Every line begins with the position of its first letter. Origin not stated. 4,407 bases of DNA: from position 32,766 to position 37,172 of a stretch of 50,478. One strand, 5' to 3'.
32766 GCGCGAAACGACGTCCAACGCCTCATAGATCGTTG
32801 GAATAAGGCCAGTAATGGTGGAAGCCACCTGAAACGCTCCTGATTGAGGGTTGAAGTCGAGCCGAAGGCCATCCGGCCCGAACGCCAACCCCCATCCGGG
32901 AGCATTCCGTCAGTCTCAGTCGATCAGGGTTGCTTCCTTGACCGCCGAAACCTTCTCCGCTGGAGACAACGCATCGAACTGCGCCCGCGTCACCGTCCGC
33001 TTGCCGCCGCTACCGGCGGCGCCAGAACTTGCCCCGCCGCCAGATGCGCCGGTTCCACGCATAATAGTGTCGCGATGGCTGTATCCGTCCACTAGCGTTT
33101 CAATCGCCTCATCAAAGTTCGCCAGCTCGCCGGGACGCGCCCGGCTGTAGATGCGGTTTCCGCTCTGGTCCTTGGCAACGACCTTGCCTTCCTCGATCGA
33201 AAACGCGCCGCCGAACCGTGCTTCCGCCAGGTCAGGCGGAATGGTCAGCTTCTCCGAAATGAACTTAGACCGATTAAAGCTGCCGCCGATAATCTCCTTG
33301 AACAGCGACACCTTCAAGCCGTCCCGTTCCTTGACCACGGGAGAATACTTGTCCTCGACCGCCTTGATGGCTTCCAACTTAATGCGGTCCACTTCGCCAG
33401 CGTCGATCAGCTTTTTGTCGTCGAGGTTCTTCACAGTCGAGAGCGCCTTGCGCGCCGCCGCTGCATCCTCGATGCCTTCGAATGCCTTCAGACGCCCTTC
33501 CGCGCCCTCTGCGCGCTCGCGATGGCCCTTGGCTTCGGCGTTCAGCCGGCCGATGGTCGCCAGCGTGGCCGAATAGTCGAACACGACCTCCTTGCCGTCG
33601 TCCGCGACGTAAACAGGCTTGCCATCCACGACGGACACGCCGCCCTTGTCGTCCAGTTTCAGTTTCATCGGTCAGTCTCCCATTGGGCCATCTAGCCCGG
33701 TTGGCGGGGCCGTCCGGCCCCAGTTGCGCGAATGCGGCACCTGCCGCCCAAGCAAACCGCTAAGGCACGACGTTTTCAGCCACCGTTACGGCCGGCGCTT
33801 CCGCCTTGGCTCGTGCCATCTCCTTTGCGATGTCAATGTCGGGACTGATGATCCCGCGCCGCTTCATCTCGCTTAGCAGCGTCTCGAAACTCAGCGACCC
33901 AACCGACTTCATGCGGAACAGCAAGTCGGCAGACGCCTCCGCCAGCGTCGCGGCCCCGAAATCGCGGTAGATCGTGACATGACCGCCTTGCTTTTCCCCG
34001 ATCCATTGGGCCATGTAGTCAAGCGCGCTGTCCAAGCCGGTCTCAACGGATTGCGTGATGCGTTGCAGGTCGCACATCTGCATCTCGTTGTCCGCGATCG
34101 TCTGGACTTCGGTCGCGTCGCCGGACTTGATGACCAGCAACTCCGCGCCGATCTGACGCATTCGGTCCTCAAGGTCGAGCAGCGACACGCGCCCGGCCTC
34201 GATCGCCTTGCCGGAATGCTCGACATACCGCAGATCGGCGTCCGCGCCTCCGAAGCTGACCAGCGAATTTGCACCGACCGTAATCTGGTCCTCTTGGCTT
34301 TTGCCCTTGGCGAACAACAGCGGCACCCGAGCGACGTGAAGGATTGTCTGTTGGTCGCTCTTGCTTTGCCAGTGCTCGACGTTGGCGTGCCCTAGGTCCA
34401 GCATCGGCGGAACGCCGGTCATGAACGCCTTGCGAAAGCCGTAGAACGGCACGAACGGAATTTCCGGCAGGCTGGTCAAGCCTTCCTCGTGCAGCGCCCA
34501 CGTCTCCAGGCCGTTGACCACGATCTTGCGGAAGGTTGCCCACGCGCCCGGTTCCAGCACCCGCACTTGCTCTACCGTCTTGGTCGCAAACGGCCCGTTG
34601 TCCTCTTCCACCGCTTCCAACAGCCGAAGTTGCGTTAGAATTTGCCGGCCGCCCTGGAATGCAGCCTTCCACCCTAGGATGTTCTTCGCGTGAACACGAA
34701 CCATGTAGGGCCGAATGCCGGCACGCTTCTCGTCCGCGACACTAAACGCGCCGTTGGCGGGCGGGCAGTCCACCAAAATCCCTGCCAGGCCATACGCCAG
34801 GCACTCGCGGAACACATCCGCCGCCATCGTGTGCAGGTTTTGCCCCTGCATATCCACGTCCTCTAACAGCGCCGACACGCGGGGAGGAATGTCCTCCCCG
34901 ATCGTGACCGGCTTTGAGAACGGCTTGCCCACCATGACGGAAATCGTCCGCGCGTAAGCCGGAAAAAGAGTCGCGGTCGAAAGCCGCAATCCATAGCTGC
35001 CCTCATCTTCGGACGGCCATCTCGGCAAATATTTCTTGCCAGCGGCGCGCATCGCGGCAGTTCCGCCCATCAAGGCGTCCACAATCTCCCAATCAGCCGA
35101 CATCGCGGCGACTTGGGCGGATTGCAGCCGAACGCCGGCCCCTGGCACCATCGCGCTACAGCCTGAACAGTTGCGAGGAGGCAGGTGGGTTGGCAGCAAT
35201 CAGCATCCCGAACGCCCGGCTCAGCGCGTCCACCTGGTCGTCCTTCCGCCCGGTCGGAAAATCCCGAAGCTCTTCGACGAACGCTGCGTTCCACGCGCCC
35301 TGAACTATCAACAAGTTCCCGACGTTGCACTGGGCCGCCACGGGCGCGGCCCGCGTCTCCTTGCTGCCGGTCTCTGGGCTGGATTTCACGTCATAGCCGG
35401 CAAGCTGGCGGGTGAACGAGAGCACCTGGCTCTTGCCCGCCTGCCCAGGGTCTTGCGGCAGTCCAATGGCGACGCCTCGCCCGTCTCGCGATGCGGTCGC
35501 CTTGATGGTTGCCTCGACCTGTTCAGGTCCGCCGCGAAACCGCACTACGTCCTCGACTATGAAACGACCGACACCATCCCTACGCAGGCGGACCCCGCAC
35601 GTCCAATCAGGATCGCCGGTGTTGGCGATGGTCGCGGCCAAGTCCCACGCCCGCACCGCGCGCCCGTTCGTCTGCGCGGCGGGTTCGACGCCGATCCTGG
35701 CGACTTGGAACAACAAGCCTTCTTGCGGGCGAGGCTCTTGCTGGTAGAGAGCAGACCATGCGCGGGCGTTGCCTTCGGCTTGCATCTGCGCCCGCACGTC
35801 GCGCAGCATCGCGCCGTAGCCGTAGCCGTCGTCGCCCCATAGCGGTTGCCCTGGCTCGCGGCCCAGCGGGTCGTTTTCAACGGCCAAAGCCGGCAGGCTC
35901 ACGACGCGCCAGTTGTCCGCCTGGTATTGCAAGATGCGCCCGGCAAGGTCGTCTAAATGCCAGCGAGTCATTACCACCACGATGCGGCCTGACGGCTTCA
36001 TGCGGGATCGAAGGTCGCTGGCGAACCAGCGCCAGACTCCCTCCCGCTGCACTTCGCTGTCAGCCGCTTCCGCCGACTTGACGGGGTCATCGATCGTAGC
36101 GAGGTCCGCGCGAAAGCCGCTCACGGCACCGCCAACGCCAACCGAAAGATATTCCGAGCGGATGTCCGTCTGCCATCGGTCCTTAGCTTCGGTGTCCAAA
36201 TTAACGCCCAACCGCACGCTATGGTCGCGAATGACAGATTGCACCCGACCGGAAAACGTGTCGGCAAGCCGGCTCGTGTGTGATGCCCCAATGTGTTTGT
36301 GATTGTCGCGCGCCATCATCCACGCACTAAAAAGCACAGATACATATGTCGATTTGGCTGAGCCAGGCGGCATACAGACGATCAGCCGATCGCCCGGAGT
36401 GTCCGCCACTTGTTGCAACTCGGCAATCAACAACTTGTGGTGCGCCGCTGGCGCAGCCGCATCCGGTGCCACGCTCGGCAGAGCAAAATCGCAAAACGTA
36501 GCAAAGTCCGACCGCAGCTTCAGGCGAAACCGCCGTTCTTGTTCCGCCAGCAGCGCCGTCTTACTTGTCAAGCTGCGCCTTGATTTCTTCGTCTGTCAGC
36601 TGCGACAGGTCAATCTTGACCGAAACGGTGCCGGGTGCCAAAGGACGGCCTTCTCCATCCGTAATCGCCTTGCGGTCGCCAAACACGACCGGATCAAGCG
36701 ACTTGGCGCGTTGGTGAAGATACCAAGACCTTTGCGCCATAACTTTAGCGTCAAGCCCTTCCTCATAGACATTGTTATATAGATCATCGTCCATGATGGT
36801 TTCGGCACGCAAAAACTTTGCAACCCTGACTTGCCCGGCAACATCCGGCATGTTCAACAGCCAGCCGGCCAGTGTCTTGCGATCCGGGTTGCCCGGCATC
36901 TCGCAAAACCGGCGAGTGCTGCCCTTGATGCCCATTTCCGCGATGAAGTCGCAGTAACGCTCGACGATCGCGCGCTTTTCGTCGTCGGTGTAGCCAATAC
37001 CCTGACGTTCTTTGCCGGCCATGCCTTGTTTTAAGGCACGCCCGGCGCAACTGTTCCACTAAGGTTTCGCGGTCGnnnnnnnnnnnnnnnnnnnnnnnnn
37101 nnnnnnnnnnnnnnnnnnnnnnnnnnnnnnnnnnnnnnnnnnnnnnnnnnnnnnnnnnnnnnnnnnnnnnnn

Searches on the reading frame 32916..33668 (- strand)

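Call 111: search_protein_families(library=pfam, proteins=[window:32916-33668:-], max_evalue=0.001)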
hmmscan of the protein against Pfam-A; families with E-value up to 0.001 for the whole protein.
window:32916-33668:- (250 aa): 1 family
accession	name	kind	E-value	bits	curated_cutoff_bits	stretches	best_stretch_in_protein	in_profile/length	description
PF20356.3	DUF6651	-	1.3e-36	126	27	1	117-215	8-106/113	Family of unknown function (DUF6651)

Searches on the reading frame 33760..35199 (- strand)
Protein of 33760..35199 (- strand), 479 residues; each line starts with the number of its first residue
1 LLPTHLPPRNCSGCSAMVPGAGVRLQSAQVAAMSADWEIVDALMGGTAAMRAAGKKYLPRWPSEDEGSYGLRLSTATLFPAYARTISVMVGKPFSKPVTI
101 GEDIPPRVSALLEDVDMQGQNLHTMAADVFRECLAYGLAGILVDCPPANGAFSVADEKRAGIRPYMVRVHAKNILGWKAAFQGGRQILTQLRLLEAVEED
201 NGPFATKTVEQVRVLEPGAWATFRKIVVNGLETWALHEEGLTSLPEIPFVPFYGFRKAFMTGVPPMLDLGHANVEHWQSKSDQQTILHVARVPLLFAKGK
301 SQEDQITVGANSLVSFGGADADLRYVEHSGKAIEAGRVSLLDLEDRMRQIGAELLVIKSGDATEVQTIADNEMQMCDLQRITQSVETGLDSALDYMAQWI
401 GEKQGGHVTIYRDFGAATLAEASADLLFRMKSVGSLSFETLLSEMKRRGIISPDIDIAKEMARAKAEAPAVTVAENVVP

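Call 49: search_protein_families(library=pfam, proteins=[window:33760-35199:-], max_evalue=0.01)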
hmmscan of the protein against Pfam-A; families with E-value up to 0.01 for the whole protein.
window:33760-35199:- (479 aa): 1 family
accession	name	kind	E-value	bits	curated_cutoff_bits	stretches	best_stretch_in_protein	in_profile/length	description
PF13264.11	DUF4055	-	7.9e-34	117.2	25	1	265-400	1-140/140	Domain of unknown function (DUF4055)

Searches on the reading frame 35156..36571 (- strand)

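Call 49: search_protein_families(library=pfam, proteins=[window:35156-36571:-], max_evalue=0.01)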
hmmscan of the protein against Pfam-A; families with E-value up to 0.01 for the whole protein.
window:35156-36571:- (471 aa): 2 families
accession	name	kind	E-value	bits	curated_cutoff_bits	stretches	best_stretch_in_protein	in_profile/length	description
PF17289.8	Terminase_6C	-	2.5e-20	73.4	22.6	1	308-455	2-153/155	Terminase RNaseH-like domain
PF03237.21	Terminase_6N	-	8.2e-05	22.8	22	1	68-241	5-176/215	Terminase large subunit, T4likevirus-type, N-terminal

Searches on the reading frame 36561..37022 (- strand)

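Call 49: search_protein_families(library=pfam, proteins=[window:36561-37022:-], max_evalue=0.01)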
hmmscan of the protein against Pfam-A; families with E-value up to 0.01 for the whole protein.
window:36561-37022:- (153 aa): 1 family
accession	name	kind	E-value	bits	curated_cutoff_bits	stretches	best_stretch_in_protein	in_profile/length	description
PF20901.3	Sf6_terminase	-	4.4e-07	30.4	27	1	17-120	3-105/106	Bacteriophage Sf6, terminase small subunit-like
